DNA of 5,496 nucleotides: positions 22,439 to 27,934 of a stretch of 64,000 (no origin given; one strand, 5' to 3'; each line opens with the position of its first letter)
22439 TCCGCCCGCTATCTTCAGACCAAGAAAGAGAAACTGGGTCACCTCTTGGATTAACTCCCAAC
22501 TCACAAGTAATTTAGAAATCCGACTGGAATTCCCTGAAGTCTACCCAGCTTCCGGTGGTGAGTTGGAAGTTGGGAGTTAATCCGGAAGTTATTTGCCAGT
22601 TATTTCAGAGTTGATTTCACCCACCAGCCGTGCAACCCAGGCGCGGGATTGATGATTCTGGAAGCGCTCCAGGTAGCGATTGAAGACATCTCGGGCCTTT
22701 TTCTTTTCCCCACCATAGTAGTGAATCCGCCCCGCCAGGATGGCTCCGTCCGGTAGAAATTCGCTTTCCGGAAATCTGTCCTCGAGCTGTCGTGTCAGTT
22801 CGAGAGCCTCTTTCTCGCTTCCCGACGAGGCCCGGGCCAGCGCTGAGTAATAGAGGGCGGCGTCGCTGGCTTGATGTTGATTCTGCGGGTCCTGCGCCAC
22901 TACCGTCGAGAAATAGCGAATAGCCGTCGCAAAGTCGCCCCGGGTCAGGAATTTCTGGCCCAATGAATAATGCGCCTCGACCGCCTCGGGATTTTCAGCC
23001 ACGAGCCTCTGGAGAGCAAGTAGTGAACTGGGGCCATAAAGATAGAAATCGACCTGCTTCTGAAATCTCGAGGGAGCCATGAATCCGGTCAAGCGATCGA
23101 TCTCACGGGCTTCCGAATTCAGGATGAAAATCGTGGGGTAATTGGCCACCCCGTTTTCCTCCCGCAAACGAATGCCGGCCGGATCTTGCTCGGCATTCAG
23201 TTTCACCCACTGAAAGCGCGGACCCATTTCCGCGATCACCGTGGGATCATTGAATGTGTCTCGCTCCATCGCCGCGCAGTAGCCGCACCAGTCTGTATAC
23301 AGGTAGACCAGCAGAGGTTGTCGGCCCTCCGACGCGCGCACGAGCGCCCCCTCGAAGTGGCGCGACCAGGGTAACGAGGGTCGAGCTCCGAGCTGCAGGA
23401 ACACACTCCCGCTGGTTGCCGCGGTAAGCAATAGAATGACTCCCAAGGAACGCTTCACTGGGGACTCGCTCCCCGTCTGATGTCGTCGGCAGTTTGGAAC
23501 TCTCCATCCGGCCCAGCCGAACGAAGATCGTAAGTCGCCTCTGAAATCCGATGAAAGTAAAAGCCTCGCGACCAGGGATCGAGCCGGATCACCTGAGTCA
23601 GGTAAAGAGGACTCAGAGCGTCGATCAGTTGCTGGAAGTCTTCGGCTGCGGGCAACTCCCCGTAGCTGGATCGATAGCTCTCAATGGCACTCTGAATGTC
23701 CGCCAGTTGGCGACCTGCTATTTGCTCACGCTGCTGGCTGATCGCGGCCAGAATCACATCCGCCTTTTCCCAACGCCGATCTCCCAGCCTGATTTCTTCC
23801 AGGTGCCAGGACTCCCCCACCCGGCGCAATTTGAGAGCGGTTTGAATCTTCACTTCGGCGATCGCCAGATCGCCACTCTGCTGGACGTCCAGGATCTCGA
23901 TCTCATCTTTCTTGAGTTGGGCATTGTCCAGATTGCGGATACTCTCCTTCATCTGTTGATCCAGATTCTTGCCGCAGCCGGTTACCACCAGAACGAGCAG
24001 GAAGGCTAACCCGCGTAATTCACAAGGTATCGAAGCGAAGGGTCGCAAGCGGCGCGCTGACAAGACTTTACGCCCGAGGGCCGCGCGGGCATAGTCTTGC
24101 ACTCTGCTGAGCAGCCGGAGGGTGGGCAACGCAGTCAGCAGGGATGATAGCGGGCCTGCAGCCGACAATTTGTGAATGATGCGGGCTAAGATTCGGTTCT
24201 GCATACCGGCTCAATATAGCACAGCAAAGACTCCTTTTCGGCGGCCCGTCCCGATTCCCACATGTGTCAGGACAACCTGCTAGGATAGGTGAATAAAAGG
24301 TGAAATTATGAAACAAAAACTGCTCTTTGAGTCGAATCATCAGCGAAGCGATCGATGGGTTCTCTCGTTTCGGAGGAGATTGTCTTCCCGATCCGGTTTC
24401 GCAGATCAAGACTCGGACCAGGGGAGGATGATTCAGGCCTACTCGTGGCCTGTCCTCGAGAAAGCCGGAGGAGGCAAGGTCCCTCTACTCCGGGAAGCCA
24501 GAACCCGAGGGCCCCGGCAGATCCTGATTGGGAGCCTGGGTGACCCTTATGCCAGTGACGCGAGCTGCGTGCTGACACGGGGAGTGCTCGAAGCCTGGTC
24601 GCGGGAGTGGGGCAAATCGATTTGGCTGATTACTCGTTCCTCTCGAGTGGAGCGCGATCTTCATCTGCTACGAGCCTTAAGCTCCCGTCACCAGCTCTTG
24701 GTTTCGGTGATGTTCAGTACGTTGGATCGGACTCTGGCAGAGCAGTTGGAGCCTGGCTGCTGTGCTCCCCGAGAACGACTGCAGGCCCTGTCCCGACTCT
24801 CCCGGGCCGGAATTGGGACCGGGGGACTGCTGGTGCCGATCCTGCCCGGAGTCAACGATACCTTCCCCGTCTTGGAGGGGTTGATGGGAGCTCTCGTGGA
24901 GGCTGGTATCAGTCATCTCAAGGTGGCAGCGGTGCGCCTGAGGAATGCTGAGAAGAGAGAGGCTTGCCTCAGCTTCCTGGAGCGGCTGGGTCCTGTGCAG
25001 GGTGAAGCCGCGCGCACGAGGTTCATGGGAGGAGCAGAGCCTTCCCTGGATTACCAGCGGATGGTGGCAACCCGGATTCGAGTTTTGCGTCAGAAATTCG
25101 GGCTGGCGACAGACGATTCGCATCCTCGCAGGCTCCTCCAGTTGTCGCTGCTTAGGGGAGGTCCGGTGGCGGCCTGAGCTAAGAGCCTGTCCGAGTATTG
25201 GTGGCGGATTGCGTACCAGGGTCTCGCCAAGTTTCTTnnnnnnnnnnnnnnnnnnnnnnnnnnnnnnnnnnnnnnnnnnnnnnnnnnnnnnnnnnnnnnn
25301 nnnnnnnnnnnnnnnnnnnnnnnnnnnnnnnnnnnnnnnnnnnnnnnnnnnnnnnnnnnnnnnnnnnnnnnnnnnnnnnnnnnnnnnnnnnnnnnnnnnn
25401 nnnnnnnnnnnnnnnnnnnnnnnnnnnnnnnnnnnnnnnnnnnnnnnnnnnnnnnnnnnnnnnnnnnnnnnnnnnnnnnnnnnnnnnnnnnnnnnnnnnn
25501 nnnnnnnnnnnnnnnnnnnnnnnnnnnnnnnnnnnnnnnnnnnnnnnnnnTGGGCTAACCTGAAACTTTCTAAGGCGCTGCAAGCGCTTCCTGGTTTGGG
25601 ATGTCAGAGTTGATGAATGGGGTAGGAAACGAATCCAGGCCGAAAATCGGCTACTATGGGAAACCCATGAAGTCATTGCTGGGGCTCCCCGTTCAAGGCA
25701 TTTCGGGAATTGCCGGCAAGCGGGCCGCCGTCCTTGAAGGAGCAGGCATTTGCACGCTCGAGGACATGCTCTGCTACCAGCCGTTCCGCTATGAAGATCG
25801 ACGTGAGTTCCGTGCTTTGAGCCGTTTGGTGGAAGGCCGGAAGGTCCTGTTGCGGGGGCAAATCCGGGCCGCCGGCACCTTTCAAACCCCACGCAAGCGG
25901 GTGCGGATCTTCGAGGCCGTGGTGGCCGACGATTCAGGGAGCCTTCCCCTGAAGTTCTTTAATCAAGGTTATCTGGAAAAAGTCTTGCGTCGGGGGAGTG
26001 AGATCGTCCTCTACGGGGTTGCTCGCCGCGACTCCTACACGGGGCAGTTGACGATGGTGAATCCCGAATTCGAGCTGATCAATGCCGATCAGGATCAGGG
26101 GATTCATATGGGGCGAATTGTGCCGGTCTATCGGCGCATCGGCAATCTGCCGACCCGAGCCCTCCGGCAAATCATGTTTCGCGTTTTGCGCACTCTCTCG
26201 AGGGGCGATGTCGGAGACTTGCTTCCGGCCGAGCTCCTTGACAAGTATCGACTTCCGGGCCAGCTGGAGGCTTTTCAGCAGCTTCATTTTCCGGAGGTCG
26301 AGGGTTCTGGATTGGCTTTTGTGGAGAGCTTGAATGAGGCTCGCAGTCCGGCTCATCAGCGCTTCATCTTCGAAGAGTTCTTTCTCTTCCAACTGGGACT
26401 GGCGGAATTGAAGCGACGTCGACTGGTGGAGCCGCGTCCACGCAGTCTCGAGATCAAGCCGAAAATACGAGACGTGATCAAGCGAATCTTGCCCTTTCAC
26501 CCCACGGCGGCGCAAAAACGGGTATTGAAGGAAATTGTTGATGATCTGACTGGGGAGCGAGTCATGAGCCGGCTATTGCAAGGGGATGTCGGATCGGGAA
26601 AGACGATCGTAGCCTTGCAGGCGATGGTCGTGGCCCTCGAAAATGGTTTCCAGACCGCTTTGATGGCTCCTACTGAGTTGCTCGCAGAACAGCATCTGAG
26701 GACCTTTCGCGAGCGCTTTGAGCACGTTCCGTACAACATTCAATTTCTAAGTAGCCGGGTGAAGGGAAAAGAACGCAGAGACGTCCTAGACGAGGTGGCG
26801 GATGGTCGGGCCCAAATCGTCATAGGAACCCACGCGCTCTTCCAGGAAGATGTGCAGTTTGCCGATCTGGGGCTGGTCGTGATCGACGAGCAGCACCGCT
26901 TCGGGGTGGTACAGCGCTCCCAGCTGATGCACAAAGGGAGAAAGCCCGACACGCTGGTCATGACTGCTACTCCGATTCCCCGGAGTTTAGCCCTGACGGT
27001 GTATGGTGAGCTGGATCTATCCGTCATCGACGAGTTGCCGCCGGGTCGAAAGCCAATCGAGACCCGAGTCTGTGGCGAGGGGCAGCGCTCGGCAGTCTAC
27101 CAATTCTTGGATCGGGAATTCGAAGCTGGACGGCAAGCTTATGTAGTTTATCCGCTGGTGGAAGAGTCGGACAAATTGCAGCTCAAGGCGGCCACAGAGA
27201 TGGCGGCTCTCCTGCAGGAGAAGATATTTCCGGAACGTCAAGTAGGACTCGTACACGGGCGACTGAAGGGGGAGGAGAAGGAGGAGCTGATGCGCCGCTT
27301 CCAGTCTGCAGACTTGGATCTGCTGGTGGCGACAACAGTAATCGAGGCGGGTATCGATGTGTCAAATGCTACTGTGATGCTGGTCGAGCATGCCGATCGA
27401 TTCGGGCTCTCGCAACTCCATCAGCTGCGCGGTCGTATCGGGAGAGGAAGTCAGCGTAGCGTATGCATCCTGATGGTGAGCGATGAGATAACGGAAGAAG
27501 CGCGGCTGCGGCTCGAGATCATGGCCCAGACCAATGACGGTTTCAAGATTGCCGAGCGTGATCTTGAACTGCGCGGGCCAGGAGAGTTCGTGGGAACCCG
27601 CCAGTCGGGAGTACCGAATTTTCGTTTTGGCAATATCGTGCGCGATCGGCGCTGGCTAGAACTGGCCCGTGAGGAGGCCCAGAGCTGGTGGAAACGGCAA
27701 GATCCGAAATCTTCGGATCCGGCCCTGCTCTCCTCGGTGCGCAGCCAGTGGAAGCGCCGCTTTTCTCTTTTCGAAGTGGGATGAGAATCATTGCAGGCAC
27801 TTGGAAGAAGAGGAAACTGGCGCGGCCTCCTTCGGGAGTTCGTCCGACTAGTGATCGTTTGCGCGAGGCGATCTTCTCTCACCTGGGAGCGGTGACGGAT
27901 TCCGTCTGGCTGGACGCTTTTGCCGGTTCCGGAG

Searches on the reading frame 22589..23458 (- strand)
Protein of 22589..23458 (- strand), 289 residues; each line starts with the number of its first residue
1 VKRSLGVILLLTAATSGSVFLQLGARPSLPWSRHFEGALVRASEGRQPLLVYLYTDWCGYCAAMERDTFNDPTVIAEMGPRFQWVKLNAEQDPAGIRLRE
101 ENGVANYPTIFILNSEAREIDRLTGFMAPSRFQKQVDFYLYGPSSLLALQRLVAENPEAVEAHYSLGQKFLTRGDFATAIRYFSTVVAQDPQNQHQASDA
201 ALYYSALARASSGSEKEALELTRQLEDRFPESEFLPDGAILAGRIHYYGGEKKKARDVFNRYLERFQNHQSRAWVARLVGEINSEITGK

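Call 37: search_protein_families(library=pfam, proteins=[window:22589-23458:-], max_evalue=0.00001)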
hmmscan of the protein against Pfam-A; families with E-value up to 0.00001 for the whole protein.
window:22589-23458:- (289 aa): 10 families
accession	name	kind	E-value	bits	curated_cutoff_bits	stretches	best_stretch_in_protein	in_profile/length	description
PF13899.12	Thioredoxin_7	-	2.9e-12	47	27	1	31-114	2-82/83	Thioredoxin-like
PF13432.12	TPR_16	-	2.2e-11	44.4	32.7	1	147-193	18-64/65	Tetratricopeptide repeat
PF13098.12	Thioredoxin_2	-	2.9e-11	44.1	27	1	44-134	3-102/104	Thioredoxin-like domain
PF13174.12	TPR_6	-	1.6e-09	38.2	26.3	0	242-268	6-32/33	Tetratricopeptide repeat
PF07719.23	TPR_2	-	3.2e-09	36.6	27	0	161-193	2-34/34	Tetratricopeptide repeat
PF13428.12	TPR_14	-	9.1e-09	35.6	23.5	0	239-275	4-39/44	Tetratricopeptide repeat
PF14559.12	TPR_19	-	2.8e-08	34.4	25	0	148-195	13-60/68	Tetratricopeptide repeat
PF03190.21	Thioredox_DsbH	-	1.1e-07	32.4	27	1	15-93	6-84/163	Protein of unknown function, DUF255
PF13525.12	YfiO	-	4.4e-06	27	25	0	197-280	3-86/203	Outer membrane lipoprotein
PF00515.34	TPR_1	-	8.4e-06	25.8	27.8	0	161-193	2-34/34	Tetratricopeptide repeat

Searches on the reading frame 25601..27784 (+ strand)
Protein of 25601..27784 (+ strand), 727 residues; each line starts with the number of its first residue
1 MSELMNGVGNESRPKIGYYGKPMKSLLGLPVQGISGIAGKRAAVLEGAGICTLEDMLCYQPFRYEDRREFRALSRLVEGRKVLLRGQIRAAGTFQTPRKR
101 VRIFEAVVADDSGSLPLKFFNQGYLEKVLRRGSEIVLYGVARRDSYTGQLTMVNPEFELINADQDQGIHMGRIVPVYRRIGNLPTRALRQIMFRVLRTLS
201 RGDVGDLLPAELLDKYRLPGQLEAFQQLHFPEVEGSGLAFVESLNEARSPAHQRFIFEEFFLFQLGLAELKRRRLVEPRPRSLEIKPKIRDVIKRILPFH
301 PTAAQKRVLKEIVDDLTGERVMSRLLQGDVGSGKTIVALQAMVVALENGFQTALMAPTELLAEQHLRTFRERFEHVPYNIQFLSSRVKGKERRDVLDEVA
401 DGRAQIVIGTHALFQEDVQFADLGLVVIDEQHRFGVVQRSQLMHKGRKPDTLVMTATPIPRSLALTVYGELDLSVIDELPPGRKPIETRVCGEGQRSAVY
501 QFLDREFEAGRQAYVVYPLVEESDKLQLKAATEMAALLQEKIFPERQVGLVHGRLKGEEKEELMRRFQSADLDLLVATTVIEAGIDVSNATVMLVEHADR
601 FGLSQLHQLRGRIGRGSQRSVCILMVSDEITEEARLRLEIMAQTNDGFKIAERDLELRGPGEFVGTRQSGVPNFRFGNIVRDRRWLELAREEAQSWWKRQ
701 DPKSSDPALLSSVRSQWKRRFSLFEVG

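Call 36: find_encoding_contigs(protein=window:25601-27784:+, flank=10000, max_places=1)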
Protein window:25601-27784:+ (727 aa): no gene with exactly this product is on record in the collection.

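Call 38: search_protein_families(library=pfam, proteins=[window:25601-27784:+], max_evalue=0.00001)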
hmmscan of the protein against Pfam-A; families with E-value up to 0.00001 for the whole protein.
window:25601-27784:+ (727 aa): 7 families
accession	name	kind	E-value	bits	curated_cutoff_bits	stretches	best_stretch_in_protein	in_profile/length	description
PF17191.10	RecG_wedge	-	4e-28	98.5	23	1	34-194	5-157/162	RecG wedge domain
PF00270.35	DEAD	-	2.2e-26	93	26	1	302-462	1-163/167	DEAD/DEAH box helicase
PF00271.37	Helicase_C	-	9.6e-20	71.3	23.5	1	500-615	7-108/110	Helicase conserved C-terminal domain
PF19833.4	RecG_dom3_C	-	6.9e-14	52.1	26.8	1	644-704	1-61/87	ATP-dependent DNA helicase RecG, domain 3, C-terminal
PF04851.21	ResIII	-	4.8e-12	46.5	22.5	1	300-458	3-162/164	Type III restriction enzyme, res subunit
PF22590.2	Cas3-like_C_2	-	5.2e-06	27.1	27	0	529-616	13-104/106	CRISPR-associated nuclease/helicase Cas3, C-terminal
PF01336.31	tRNA_anti-codon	-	7.2e-06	26.3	27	0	82-160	1-75/75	OB-fold nucleic acid binding domain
